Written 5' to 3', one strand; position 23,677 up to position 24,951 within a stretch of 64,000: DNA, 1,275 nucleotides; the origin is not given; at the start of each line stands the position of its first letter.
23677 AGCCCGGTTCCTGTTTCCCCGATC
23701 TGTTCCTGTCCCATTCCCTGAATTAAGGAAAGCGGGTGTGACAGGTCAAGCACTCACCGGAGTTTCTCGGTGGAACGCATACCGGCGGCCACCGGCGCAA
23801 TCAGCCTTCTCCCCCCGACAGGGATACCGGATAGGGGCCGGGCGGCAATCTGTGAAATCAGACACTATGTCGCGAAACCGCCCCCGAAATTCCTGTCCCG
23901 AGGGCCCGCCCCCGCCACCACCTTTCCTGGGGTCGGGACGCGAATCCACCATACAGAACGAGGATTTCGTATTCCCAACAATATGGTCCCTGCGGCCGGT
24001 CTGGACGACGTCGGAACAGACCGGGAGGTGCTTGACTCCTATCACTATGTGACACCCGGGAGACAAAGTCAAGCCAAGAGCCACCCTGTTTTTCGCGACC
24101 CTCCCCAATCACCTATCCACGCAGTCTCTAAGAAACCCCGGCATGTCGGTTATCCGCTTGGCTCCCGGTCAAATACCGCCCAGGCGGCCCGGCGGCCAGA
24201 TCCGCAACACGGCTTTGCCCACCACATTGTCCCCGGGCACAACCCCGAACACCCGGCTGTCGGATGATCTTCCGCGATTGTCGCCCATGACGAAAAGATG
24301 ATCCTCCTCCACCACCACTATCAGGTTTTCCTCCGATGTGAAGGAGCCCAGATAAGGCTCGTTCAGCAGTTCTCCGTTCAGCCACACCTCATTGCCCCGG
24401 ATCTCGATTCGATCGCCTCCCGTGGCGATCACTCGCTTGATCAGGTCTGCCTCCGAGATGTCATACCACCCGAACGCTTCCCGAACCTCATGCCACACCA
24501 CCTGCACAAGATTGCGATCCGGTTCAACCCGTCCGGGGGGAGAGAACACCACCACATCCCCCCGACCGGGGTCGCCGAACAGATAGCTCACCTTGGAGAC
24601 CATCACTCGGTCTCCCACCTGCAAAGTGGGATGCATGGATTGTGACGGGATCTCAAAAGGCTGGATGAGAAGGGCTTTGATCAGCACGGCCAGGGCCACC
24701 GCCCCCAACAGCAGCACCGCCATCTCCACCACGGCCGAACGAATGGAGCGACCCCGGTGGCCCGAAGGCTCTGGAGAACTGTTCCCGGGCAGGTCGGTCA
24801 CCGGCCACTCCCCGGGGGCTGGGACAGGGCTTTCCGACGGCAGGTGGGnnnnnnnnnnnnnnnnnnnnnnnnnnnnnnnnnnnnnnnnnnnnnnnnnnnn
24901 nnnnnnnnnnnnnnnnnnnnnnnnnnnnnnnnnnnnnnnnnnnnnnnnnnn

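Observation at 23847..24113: Conserved ~268-nt structured intergenic element, copy A (between lepB and yraN)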

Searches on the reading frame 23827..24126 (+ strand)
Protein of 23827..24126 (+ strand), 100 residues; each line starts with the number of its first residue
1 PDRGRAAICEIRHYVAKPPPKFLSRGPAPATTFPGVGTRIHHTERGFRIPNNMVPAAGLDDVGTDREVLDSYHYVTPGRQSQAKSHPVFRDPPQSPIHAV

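Call 25: find_homologous_proteins(query=window:23827-24126:+, max_evalue=1)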
Query seq(100 aa) (100 aa): 9 proteins with E <= 1 among 13 candidates.
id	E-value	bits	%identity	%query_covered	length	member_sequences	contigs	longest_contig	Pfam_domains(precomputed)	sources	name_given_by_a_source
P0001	9.5e-39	150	75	91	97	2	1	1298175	-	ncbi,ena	-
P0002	4.3e-33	132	82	76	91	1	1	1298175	-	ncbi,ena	-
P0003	3.9e-32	129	77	78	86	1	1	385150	-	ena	-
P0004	1.1e-19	89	94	48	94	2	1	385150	-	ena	-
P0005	7.3e-17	80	83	47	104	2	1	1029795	-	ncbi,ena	-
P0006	7.5e-16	76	89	44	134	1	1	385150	-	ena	-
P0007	1.3e-14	72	82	44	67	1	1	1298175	-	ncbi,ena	-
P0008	5.5e-13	67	81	42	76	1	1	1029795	-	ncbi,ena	-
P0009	2.9e-10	58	42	91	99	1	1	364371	-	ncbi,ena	-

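Call 26: find_encoding_contigs(protein=P0001, flank=10000, max_places=4)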
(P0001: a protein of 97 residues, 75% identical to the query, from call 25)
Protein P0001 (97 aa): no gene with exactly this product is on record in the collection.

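Call 27: find_encoding_contigs(protein=P0002, flank=10000, max_places=4)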
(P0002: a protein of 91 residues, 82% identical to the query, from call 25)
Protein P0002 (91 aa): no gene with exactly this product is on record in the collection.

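Call 28: find_encoding_contigs(protein=P0003, flank=10000, max_places=4)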
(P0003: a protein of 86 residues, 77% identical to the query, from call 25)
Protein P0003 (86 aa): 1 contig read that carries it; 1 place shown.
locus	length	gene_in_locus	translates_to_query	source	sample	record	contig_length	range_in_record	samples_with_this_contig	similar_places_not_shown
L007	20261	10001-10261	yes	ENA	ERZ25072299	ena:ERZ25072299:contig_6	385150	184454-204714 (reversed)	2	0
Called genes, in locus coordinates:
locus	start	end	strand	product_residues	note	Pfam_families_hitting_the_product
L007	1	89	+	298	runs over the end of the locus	-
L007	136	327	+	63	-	PF02416:TatA_B_E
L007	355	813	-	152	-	PF00578:AhpC-TSA, PF08534:Redoxin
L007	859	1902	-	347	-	PF10103:Zincin_2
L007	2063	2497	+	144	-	PF02391:MoaE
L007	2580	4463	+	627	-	PF00501:AMP-binding, PF23562:AMP-binding_C_3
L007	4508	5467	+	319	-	PF02653:BPD_transp_2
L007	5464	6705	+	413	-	PF02653:BPD_transp_2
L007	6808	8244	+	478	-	-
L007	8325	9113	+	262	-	PF00005:ABC_tran, PF13304:AAA_21 (faint)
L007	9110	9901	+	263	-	PF13476:AAA_23 (weak), PF00005:ABC_tran, PF12399:BCA_ABC_TP_C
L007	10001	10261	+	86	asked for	-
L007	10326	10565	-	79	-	PF04014:MazE_antitoxin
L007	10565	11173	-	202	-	PF02632:BioY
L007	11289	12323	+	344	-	PF13180:PDZ_2, PF05362:Lon_C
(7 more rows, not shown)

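Call 29: find_encoding_contigs(protein=P0006, flank=10000, max_places=4)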
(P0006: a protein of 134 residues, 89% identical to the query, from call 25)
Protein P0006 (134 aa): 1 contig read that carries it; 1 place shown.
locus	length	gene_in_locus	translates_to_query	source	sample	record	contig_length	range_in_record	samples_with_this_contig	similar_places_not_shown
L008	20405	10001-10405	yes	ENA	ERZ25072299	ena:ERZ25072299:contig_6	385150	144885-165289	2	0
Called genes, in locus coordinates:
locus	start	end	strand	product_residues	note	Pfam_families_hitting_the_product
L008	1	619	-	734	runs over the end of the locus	PF00580:UvrD-helicase, PF13245:AAA_19, PF13604:AAA_30 (faint), PF01443:Viral_helicase1 (faint), PF13361:UvrD_C, PF13538:UvrD_C_2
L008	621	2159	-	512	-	PF00117:GATase, PF07722:Peptidase_C26, PF02540:NAD_synthase (weak), PF00958:GMP_synt_C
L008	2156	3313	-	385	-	PF00478:IMPDH, PF01070:FMN_dh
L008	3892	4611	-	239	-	PF21321:HTH_66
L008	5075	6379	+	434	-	PF11376:DUF3179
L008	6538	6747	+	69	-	-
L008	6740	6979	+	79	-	-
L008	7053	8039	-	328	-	PF00579:tRNA-synt_1b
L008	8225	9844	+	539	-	PF00682:HMGL-like, PF22617:HCS_D2, PF08502:LeuA_dimer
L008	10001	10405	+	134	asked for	-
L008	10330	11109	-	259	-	PF00005:ABC_tran, PF13304:AAA_21 (faint)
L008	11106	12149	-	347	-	PF01032:FecCD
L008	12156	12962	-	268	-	PF01497:Peripla_BP_2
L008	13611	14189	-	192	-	PF00293:NUDIX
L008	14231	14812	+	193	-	PF13302:Acetyltransf_3, PF00583:Acetyltransf_1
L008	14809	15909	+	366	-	PF02350:Epimerase_2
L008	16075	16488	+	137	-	-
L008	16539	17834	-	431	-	PF14690:Zn_ribbon_ISL3 (weak), PF01610:DDE_Tnp_ISL3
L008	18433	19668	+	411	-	PF00145:DNA_methylase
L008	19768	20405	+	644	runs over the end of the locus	PF00580:UvrD-helicase, PF13245:AAA_19, PF00580:UvrD-helicase (weak), PF13361:UvrD_C (weak)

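Call 30: find_encoding_contigs(protein=P0009, flank=10000, max_places=4)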
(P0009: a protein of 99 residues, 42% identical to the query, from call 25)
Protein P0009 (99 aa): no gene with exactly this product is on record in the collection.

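Call 38: list_cluster_members(proteins=[P0001, P0002, P0005, P0007, P0008, P0009, P0004])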
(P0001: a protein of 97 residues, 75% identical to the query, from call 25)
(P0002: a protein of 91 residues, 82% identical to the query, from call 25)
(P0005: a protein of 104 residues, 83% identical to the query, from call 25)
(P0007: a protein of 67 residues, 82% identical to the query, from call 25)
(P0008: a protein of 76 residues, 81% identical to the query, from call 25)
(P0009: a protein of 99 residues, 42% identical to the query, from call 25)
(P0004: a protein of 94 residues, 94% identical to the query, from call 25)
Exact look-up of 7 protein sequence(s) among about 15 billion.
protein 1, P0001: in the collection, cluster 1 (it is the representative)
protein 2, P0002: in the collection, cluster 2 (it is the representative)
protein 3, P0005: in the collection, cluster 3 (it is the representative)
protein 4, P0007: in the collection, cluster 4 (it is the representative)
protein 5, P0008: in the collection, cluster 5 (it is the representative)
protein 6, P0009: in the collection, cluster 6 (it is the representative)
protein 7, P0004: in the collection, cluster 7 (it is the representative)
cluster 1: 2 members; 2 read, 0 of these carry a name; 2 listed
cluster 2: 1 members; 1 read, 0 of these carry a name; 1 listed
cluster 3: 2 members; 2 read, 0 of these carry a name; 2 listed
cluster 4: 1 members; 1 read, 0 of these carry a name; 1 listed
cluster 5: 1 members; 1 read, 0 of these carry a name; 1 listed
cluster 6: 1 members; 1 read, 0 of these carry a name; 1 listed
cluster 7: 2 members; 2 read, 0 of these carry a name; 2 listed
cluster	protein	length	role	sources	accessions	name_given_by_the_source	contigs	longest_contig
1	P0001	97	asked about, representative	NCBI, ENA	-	-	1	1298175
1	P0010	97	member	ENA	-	-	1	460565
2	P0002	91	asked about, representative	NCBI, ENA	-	-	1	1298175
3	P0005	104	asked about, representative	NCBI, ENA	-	-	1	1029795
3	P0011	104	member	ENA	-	-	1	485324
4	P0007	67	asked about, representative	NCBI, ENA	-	-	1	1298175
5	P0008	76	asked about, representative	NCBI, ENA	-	-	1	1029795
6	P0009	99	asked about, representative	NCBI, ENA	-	-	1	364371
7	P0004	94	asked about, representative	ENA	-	-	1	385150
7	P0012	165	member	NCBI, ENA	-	-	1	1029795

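Call 39: find_encoding_contigs(protein=P0010, flank=10000, max_places=3)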
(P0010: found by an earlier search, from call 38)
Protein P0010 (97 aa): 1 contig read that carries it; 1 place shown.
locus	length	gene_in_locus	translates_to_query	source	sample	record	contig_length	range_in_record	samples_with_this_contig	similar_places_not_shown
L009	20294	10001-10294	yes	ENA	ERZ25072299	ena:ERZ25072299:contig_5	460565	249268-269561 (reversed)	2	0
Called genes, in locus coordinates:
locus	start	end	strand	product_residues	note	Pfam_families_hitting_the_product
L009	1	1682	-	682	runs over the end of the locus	PF00009:GTP_EFTU, PF01926:MMR_HSR1 (weak), PF22042:EF-G_D2 (weak), PF14492:EFG_III, PF03764:EFG_IV, PF00679:EFG_C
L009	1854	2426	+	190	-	PF01066:CDP-OH_P_transf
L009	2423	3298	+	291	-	PF03279:Lip_A_acyltrans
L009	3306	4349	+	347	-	PF13439:Glyco_transf_4, PF13579:Glyco_trans_4_4, PF00534:Glycos_transf_1, PF13692:Glyco_trans_1_4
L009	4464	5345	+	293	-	PF01680:SOR_SNZ, PF05690:ThiG (weak)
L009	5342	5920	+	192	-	PF01174:SNO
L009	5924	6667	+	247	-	PF20772:TACO1_YebC_N, PF01709:Transcrip_reg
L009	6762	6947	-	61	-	-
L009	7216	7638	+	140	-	PF00174:Oxidored_molyb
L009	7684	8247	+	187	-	PF13560:HTH_31 (weak)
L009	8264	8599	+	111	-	-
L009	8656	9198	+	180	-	PF02826:2-Hacid_dh_C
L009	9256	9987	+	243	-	PF11967:RecO_N, PF02565:RecO_C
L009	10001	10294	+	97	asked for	-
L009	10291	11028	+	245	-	PF01255:Prenyltransf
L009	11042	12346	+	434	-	PF00587:tRNA-synt_2b, PF03129:HGTP_anticodon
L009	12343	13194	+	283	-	PF04264:YceI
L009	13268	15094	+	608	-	PF01807:Zn_ribbon_DnaG, PF08275:DNAG_N, PF01751:Toprim, PF13155:Toprim_2, PF13662:Toprim_4, PF10410:DnaB_bind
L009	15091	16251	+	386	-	PF03979:Sigma70_r1_1 (weak), PF00140:Sigma70_r1_2, PF04542:Sigma70_r2, PF04539:Sigma70_r3, PF04545:Sigma70_r4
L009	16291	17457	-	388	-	PF00909:Ammonium_transp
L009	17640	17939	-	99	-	-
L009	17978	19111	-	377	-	PF01232:Mannitol_dh, PF08125:Mannitol_dh_C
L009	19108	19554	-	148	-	PF00359:PTS_EIIA_2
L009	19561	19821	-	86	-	PF02302:PTS_IIB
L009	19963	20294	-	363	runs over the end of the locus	PF02378:PTS_EIIC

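Call 40: find_encoding_contigs(protein=P0011, flank=10000, max_places=3)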
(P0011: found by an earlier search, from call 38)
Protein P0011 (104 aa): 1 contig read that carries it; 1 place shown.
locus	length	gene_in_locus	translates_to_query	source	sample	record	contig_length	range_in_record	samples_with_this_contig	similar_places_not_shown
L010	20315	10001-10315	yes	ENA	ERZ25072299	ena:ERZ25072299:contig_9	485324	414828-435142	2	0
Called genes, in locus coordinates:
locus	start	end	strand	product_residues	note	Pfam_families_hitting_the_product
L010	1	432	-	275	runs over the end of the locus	PF00800:PDT, PF01842:ACT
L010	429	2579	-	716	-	PF02665:Nitrate_red_gam, PF12838:Fer4_7 (faint), PF13183:Fer4_8 (faint), PF13534:Fer4_17 (faint), PF00037:Fer4 (faint), PF13237:Fer4_10, PF13187:Fer4_9, PF02754:CCG, +1 more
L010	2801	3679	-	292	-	PF01210:NAD_Gly3P_dh_N (faint), PF03807:F420_oxidored, PF14748:P5CR_dimer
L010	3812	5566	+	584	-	PF00395:SLH, PF13365:Trypsin_2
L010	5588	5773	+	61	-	-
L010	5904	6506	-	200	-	PF01323:DSBA (weak), PF22234:Rv2466c-like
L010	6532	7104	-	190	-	-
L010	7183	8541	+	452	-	PF00291:PALP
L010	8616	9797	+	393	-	PF06224:AlkZ-like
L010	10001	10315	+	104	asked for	-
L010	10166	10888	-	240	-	PF02596:DUF169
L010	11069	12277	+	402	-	PF00108:Thiolase_N, PF02803:Thiolase_C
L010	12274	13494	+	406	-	PF02515:CoA_transf_3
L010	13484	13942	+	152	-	-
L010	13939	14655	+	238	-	PF00106:adh_short, PF08659:KR, PF23441:SDR (weak), PF13561:adh_short_C2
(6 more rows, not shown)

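Call 52: find_homologous_proteins(query=L009:9256-9987:+, max_evalue=1e-20)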
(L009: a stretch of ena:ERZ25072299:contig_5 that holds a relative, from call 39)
Query L009:9256-9987:+ (243 aa): 1212 proteins with E <= 1e-20 among 6319 candidates; the best 120 are listed.
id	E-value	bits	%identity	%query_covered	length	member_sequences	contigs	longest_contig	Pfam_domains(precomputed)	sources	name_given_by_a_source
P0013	6.6e-150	515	99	100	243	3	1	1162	PF11967.15,PF02565.22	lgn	-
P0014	7.1e-133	459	89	98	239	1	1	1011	PF11967.15,PF02565.22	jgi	-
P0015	7.9e-123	426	87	95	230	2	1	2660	PF11967.15,PF02565.22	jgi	-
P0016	3.4e-121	421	81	98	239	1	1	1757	PF11967.15,PF02565.22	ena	-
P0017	2.9e-120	418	81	99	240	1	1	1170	PF11967.15,PF02565.22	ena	-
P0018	6.3e-120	417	83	98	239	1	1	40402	PF11967.15,PF02565.22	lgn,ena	-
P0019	1.1e-119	416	82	98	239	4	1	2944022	PF11967.15,PF02565.22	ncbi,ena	-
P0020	1.6e-119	415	81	98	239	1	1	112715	PF11967.15,PF02565.22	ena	-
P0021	7.1e-115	400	78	98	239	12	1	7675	PF11967.15,PF02565.22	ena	-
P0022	5.2e-114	397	77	97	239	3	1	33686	PF11967.15,PF02565.22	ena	-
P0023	3.7e-113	395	78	98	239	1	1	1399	PF11967.15,PF02565.22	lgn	-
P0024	3.6e-112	391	76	98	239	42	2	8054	PF11967.15,PF02565.22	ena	-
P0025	5.7e-112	391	76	98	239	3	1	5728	PF11967.15,PF02565.22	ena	-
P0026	1.2e-111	390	77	98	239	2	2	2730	PF11967.15,PF02565.22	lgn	-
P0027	8.8e-111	387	77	98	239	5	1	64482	PF11967.15,PF02565.22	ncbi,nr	ncbi:MAG: DNA repair protein RecO [Actinomycetia bacterium]|nr:DNA repair protein RecO [Actinomycete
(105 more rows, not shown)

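Call 54: find_encoding_contigs(protein=P0015, flank=10000, max_places=2)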
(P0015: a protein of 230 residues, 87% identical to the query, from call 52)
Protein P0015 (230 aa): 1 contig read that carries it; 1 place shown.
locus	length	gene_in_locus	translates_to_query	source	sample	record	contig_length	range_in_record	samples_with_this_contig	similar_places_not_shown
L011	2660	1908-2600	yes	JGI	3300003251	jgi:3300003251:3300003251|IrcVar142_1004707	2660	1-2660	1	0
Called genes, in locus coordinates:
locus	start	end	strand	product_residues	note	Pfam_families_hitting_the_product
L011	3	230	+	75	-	?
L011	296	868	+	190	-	PF13560:HTH_31 (weak)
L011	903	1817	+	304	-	PF00389:2-Hacid_dh, PF02826:2-Hacid_dh_C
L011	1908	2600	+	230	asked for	PF11967:RecO_N, PF02565:RecO_C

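Call 55: find_encoding_contigs(protein=P0018, flank=10000, max_places=2)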
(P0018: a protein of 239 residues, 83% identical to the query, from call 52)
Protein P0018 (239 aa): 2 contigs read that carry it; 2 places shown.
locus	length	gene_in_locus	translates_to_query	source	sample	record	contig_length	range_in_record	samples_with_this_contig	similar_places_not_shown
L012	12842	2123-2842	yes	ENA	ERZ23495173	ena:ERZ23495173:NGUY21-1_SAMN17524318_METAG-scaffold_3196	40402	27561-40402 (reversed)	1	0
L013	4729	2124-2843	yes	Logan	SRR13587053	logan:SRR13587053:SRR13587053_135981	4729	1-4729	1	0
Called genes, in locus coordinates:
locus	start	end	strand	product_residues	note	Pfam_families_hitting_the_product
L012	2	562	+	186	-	?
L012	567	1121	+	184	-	PF13560:HTH_31, PF01381:HTH_3 (weak), PF12844:HTH_19 (weak)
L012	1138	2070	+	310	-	PF00389:2-Hacid_dh, PF02826:2-Hacid_dh_C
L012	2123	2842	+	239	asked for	PF11967:RecO_N, PF02565:RecO_C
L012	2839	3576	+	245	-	PF01255:Prenyltransf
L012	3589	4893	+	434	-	PF00587:tRNA-synt_2b, PF03129:HGTP_anticodon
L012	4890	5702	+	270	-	PF04264:YceI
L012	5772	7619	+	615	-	PF01807:Zn_ribbon_DnaG, PF08275:DNAG_N, PF01751:Toprim, PF13155:Toprim_2, PF13662:Toprim_4, PF10410:DnaB_bind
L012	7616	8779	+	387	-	PF03979:Sigma70_r1_1, PF00140:Sigma70_r1_2, PF04542:Sigma70_r2, PF04539:Sigma70_r3, PF04545:Sigma70_r4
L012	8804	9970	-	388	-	PF00909:Ammonium_transp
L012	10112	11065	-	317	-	PF01012:ETF, PF00766:ETF_alpha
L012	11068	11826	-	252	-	PF01012:ETF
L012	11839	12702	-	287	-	PF01048:PNP_UDP_1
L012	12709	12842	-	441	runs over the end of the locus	PF02885:Glycos_trans_3N, PF00591:Glycos_transf_3, PF07831:PYNP_C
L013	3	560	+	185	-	?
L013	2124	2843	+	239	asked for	PF11967:RecO_N, PF02565:RecO_C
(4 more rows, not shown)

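Call 87: search_protein_representatives(protein=P0001)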
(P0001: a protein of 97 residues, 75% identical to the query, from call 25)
Query: 97 residues. Proteins with E-value up to 0.001 (for the whole library): 9; up to 1e-10: 7; up to 1e-30: 0. The best 9 are listed.
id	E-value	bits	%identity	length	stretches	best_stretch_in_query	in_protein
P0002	2.3e-30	121.0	75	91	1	16-90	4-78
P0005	5.4e-17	78.1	81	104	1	42-89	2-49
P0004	9.4e-16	74.2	78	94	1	48-96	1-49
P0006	1.8e-14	70.0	80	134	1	48-92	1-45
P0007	9.9e-14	67.7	77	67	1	48-91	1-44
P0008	1.1e-13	67.5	83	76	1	48-89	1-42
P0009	1.4e-13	67.2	48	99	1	1-96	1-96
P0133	3.1e-06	43.6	33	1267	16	16-51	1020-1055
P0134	1.0e-05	42.0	45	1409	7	14-35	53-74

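Call 94: find_encoding_contigs(protein=P0014, flank=3000, max_places=2)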
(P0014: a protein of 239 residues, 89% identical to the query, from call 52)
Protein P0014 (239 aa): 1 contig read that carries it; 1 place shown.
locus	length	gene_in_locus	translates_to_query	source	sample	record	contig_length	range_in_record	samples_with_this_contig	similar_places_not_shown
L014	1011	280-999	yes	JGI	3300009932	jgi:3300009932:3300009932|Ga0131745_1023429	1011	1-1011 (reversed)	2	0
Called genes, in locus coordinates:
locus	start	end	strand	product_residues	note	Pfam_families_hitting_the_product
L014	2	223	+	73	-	PF02826:2-Hacid_dh_C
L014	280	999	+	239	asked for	PF11967:RecO_N, PF02565:RecO_C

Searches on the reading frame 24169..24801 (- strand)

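Call 89: search_protein_families(library=pfam, proteins=[window:24169-24801:-], max_evalue=0.00001)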
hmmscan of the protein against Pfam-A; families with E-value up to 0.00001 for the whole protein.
window:24169-24801:- (210 aa): 1 family
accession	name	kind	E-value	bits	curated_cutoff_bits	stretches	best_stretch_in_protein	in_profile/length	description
PF10502.14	Peptidase_S26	-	2e-46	158.4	22.9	1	25-202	2-168/168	Signal peptidase, peptidase S26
